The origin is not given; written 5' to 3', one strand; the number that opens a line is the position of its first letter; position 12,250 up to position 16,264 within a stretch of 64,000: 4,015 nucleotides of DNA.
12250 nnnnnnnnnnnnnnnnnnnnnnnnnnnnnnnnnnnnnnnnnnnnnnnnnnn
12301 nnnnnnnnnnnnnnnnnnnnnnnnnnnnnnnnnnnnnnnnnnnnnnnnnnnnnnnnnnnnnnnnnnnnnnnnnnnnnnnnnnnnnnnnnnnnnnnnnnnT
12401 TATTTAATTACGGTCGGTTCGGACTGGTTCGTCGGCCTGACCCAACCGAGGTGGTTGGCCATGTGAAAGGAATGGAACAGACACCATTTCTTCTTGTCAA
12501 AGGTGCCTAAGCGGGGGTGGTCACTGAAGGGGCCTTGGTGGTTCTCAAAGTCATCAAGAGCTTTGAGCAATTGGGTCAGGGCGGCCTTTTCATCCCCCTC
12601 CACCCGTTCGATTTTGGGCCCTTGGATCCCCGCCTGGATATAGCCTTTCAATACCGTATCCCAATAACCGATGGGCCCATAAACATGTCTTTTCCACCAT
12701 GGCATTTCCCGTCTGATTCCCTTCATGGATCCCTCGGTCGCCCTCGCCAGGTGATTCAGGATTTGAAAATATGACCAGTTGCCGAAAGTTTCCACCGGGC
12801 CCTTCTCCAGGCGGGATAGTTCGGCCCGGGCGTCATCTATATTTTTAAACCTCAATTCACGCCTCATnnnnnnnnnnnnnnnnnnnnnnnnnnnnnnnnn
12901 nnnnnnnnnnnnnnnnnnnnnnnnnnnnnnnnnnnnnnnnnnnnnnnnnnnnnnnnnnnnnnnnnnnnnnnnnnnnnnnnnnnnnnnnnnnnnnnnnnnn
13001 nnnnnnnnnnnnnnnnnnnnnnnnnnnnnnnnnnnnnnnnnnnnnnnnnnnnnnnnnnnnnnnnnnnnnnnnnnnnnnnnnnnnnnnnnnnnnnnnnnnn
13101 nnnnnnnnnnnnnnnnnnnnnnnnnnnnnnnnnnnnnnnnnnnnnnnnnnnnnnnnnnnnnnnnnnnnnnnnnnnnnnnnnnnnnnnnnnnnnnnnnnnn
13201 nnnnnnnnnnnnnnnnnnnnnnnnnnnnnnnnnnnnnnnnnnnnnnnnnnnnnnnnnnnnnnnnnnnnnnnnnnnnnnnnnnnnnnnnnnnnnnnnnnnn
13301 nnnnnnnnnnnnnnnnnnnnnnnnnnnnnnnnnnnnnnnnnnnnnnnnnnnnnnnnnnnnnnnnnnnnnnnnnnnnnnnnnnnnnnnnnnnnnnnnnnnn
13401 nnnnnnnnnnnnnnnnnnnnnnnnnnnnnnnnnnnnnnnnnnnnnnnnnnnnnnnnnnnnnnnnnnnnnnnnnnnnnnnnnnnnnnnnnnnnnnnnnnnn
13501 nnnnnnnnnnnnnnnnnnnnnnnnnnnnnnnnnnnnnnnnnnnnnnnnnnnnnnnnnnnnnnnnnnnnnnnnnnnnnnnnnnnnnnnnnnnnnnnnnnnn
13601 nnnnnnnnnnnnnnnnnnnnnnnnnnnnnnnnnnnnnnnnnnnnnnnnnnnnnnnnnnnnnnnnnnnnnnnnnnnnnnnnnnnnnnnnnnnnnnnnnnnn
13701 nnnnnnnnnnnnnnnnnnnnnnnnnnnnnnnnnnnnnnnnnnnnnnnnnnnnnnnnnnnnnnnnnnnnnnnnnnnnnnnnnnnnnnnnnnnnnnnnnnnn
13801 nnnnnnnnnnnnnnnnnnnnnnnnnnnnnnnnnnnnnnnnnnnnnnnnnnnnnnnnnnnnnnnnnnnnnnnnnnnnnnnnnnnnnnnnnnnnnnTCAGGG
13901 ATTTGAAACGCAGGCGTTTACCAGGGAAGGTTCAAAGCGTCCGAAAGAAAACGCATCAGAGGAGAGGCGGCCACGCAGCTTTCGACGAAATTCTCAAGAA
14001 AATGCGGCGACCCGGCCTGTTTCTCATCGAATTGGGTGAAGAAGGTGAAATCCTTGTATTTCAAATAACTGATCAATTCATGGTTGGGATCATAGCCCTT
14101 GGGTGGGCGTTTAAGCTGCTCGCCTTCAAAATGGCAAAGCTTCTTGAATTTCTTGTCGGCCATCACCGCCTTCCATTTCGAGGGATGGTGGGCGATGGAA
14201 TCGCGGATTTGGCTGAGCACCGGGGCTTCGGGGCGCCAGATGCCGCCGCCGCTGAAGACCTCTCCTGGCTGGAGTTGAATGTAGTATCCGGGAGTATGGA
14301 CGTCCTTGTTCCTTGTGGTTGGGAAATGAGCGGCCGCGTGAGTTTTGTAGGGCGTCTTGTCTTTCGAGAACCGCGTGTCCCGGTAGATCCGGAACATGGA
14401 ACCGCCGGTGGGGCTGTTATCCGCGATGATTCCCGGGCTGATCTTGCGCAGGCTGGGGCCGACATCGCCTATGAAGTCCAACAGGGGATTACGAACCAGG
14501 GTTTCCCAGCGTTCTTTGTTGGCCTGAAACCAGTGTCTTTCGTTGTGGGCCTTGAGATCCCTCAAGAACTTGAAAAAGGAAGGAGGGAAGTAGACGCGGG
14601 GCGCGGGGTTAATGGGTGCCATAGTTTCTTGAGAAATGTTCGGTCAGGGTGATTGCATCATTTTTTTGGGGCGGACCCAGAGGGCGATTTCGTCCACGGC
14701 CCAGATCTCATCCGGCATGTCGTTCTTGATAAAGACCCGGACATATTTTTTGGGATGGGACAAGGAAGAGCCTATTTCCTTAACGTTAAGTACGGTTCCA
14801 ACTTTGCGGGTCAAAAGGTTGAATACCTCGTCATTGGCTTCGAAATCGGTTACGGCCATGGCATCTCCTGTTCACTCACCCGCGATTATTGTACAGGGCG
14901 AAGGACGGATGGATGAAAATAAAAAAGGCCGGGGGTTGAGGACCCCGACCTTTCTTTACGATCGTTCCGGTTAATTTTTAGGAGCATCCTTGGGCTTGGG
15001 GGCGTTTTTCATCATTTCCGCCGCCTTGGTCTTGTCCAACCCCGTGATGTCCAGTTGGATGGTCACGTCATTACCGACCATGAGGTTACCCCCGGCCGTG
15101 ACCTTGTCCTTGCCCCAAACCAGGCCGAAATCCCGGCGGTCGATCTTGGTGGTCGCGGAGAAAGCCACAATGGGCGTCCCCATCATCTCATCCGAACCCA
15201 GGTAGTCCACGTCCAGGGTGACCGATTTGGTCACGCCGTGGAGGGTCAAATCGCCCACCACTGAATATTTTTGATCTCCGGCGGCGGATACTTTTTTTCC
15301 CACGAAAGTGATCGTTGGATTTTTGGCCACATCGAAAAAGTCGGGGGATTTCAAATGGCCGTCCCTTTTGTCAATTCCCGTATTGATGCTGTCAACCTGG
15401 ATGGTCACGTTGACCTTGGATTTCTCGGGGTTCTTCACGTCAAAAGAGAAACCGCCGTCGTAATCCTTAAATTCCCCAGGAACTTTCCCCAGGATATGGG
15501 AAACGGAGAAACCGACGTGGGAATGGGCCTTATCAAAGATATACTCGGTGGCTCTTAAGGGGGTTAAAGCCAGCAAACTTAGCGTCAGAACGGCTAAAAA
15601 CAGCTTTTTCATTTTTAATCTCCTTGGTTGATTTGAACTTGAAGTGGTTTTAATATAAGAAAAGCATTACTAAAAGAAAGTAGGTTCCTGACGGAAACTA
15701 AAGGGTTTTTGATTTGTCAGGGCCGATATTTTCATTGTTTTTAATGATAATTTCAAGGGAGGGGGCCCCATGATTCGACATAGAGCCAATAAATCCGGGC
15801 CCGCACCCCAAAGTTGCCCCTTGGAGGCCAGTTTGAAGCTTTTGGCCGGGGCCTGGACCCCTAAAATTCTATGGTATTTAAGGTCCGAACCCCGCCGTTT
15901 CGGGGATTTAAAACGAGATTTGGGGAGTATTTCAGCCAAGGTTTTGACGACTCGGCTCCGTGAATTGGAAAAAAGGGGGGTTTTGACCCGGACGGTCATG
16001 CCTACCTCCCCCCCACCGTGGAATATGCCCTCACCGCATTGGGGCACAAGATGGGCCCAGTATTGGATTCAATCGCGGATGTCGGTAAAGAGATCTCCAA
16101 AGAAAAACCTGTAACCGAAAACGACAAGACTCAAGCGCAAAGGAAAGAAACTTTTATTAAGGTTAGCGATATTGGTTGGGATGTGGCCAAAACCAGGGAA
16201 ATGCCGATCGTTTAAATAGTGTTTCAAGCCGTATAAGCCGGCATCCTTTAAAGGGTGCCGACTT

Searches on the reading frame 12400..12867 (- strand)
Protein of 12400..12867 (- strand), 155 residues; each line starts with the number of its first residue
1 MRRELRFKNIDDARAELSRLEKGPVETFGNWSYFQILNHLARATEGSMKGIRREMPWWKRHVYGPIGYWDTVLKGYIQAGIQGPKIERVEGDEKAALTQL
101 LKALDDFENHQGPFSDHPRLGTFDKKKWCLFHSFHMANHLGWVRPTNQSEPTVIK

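Call 56: search_protein_families(library=pfam, proteins=[window:12400-12867:-], max_evalue=0.0001)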
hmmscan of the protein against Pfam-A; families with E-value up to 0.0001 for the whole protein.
window:12400-12867:- (155 aa): 1 family
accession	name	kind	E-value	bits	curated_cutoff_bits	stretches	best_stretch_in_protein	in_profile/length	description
PF07606.16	DUF1569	-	2e-29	103.1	21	1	2-146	4-152/152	Protein of unknown function (DUF1569)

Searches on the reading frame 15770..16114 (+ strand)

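Call 56: search_protein_families(library=pfam, proteins=[window:15770-16114:+], max_evalue=0.0001)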
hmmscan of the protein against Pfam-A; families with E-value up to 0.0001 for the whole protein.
window:15770-16114:+ (114 aa): 1 family
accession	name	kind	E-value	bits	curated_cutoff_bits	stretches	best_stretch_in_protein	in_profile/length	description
PF01638.23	HxlR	-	2.5e-14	53.3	20.8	1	25-82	2-59/91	HxlR-like helix-turn-helix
